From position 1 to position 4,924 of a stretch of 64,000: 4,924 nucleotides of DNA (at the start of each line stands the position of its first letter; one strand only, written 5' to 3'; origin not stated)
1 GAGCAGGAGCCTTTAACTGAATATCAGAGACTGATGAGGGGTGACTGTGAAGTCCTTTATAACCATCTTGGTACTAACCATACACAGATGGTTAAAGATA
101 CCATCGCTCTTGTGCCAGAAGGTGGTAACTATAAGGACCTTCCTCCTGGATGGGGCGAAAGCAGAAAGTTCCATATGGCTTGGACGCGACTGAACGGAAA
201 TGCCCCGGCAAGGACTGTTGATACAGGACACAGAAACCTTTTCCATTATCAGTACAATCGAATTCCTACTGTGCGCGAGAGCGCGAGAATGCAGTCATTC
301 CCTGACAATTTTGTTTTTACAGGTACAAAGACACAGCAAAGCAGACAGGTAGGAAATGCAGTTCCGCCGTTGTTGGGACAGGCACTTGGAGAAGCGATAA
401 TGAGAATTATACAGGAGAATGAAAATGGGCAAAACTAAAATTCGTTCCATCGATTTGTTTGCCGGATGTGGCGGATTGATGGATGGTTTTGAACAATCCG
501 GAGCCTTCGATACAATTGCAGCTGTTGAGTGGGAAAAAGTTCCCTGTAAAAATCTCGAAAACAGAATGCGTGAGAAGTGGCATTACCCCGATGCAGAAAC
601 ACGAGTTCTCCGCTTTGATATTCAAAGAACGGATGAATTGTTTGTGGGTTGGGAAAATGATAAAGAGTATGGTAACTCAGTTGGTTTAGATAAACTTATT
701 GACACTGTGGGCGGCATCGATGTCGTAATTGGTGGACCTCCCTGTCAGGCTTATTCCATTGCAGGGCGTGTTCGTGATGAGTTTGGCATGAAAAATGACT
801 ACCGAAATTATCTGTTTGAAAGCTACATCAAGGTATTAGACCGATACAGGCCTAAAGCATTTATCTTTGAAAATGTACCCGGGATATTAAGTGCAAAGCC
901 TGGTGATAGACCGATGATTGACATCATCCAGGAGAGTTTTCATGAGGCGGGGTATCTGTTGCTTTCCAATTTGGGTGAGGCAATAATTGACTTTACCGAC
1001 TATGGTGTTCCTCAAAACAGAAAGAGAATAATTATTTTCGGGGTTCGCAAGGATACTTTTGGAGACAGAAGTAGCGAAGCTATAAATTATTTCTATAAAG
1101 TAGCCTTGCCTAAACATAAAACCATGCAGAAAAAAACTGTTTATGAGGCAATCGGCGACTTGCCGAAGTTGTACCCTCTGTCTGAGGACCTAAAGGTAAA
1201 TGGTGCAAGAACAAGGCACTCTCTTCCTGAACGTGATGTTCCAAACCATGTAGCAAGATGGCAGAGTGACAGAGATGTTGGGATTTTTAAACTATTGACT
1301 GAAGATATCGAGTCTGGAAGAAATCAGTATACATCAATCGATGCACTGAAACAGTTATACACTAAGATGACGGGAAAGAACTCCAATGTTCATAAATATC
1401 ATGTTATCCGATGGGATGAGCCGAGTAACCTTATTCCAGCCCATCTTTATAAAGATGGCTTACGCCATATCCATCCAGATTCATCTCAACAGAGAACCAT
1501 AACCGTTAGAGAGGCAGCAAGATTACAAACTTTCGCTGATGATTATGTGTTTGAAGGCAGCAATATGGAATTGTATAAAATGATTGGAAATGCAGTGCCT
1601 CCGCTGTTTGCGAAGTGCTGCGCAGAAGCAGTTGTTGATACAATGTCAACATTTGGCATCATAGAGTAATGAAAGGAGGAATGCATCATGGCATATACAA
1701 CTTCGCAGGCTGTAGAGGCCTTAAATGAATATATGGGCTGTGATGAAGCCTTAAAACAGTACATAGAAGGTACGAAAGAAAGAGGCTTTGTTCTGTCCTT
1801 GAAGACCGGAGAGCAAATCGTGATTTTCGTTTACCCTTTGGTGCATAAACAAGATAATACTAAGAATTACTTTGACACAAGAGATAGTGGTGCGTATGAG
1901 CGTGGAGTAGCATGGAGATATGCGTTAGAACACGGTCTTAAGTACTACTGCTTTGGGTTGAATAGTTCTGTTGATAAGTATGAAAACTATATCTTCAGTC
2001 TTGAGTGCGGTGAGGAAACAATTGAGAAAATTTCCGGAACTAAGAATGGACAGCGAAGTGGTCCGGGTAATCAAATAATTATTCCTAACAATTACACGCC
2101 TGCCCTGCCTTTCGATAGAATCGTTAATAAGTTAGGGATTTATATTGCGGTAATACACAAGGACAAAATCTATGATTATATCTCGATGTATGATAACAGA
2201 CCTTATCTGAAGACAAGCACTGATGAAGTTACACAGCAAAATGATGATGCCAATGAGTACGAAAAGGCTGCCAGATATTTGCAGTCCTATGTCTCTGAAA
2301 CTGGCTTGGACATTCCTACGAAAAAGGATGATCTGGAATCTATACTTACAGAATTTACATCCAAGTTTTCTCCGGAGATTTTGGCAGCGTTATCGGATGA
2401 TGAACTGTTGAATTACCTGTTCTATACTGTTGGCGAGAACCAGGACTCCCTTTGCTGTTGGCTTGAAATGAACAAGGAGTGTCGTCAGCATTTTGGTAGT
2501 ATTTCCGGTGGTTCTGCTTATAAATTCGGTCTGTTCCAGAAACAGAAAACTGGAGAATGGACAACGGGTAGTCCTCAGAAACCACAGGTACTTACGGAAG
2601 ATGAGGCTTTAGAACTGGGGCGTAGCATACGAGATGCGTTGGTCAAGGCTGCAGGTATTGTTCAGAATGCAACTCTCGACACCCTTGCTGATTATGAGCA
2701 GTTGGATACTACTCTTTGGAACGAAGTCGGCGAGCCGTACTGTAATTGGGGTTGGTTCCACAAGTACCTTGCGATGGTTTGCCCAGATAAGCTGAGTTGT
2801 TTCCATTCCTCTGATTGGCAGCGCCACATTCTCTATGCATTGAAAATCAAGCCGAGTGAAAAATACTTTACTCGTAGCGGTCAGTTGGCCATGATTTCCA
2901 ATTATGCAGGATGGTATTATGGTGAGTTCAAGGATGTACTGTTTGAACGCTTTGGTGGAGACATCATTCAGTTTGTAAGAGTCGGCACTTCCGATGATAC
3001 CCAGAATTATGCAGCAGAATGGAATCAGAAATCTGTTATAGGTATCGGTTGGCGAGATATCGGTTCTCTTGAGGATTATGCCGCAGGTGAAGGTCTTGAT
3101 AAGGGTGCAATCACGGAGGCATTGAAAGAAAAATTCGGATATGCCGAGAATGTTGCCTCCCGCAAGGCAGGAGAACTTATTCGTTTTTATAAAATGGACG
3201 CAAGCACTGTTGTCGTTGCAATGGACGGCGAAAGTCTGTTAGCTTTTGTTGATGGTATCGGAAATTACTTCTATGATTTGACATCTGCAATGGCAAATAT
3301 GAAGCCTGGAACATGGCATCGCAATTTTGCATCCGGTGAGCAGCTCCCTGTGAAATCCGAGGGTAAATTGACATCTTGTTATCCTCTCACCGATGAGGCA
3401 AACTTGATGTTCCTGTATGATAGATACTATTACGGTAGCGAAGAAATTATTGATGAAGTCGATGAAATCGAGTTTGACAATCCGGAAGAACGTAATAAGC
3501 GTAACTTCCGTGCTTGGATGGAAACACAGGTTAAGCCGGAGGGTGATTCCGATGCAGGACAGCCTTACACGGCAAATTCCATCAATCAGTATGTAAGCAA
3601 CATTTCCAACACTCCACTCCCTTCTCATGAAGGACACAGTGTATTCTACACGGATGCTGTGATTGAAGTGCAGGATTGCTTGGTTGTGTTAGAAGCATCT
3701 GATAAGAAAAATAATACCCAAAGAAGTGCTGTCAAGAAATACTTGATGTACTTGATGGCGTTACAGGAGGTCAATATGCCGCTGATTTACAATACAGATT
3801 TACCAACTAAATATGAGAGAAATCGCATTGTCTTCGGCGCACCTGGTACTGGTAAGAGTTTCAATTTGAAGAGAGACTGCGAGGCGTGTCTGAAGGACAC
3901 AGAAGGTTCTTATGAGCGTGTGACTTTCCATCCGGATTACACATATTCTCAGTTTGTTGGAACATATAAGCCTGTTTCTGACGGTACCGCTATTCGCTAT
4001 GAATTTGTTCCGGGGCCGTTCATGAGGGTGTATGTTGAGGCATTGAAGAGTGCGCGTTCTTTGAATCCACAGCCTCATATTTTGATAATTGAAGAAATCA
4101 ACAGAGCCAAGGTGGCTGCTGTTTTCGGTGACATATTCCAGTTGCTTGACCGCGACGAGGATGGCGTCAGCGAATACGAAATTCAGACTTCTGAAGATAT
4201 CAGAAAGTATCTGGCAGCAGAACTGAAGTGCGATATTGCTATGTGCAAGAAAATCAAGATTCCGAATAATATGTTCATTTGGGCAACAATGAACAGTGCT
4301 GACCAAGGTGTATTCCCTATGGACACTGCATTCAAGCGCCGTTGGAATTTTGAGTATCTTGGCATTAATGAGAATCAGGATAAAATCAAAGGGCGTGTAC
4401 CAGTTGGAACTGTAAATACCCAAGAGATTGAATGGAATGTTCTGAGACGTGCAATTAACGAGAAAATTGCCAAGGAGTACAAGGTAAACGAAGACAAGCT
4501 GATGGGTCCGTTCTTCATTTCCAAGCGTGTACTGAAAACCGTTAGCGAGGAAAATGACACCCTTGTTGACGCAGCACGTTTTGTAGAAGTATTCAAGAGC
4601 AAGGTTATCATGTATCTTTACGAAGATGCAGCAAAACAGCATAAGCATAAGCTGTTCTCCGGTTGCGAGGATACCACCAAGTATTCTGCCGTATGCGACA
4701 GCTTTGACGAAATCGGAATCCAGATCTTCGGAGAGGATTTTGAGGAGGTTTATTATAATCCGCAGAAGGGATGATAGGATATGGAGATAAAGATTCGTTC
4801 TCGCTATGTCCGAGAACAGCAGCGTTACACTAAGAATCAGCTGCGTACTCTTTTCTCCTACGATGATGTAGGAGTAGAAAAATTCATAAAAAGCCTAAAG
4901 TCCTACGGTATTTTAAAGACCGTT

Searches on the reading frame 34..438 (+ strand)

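Call 41: search_protein_families(library=pfam, proteins=[window:34-438:+], max_evalue=0.01)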
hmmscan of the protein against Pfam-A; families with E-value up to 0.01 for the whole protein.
window:34-438:+ (134 aa): 1 family
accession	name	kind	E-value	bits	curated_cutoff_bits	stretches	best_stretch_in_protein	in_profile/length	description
PF00145.23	DNA_methylase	-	7.5e-14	52.3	22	1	53-123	253-323/324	C-5 cytosine-specific DNA methylase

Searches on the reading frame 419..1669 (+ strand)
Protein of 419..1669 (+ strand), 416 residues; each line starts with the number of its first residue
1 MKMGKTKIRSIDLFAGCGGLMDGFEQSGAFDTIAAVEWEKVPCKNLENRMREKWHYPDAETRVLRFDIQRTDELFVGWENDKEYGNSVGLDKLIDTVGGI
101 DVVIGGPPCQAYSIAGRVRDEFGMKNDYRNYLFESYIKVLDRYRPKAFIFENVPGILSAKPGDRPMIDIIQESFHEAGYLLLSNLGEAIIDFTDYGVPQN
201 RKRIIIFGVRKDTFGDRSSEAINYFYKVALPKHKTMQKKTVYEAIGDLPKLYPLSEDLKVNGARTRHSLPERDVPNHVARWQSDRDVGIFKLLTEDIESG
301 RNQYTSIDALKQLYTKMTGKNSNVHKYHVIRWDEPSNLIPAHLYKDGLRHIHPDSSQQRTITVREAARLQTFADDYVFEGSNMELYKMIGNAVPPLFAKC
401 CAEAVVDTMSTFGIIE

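Call 40: search_protein_families(library=ncbifam, proteins=[window:419-1669:+], max_evalue=0.01)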
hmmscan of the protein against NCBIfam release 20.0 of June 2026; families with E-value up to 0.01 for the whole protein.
window:419-1669:+ (416 aa): 2 families
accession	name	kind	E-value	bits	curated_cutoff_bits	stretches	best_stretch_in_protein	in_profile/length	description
TIGR00675.1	dcm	superfamily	5.3e-55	187.4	100.65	1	11-403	2-327/329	DNA (cytosine-5-)-methyltransferase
NF007772.0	PRK10458.1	subfamily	2.3e-18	66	710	1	6-213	87-290/472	DNA cytosine methylase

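Call 41: search_protein_families(library=pfam, proteins=[window:419-1669:+], max_evalue=0.01)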
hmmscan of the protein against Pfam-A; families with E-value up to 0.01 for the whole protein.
window:419-1669:+ (416 aa): 1 family
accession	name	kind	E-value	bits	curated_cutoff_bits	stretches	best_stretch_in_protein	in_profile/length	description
PF00145.23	DNA_methylase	-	2.8e-57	195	22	1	9-405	2-322/324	C-5 cytosine-specific DNA methylase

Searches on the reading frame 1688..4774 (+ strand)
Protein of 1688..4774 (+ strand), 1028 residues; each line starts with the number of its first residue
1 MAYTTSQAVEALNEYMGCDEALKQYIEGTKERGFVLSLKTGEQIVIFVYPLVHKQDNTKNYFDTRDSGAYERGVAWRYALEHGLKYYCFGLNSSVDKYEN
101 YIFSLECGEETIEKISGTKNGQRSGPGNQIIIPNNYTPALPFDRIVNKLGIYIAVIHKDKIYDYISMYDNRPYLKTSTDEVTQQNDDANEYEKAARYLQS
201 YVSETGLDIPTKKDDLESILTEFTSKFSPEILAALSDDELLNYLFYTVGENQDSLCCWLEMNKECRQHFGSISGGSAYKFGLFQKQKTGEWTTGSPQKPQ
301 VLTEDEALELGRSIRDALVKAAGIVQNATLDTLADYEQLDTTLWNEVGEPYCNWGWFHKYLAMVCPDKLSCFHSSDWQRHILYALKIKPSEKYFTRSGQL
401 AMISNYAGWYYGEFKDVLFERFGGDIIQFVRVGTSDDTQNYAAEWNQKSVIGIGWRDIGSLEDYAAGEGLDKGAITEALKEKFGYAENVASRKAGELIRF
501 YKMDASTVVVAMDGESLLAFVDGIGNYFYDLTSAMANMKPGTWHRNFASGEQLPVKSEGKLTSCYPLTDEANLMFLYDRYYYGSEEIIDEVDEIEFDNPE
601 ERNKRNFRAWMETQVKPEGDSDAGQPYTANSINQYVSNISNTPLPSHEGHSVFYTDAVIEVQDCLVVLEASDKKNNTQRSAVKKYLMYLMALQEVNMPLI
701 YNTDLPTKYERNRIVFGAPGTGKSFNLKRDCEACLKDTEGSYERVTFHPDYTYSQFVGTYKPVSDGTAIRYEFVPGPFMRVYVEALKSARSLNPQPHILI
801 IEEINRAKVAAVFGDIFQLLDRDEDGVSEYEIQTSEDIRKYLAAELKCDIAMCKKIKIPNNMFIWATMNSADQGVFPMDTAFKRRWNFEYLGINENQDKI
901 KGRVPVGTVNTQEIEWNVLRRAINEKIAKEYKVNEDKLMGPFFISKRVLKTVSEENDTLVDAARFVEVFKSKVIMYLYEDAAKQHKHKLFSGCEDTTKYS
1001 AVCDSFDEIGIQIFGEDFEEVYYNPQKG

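Call 40: search_protein_families(library=ncbifam, proteins=[window:1688-4774:+], max_evalue=0.01)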
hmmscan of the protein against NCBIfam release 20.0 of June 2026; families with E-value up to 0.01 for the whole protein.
window:1688-4774:+ (1028 aa): 1 family
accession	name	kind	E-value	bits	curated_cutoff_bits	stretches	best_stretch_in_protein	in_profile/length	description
NF008457.0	PRK11331.1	equivalog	4.8e-13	48.6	637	1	710-889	194-353/459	5-methylcytosine-specific restriction enzyme subunit McrB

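Call 41: search_protein_families(library=pfam, proteins=[window:1688-4774:+], max_evalue=0.01)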
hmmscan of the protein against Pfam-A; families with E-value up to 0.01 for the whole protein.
window:1688-4774:+ (1028 aa): 1 family
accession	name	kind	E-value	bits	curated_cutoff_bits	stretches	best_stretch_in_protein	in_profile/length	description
PF07728.20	AAA_5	-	1.6e-12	48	22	1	714-885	3-138/139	AAA domain (dynein-related subfamily)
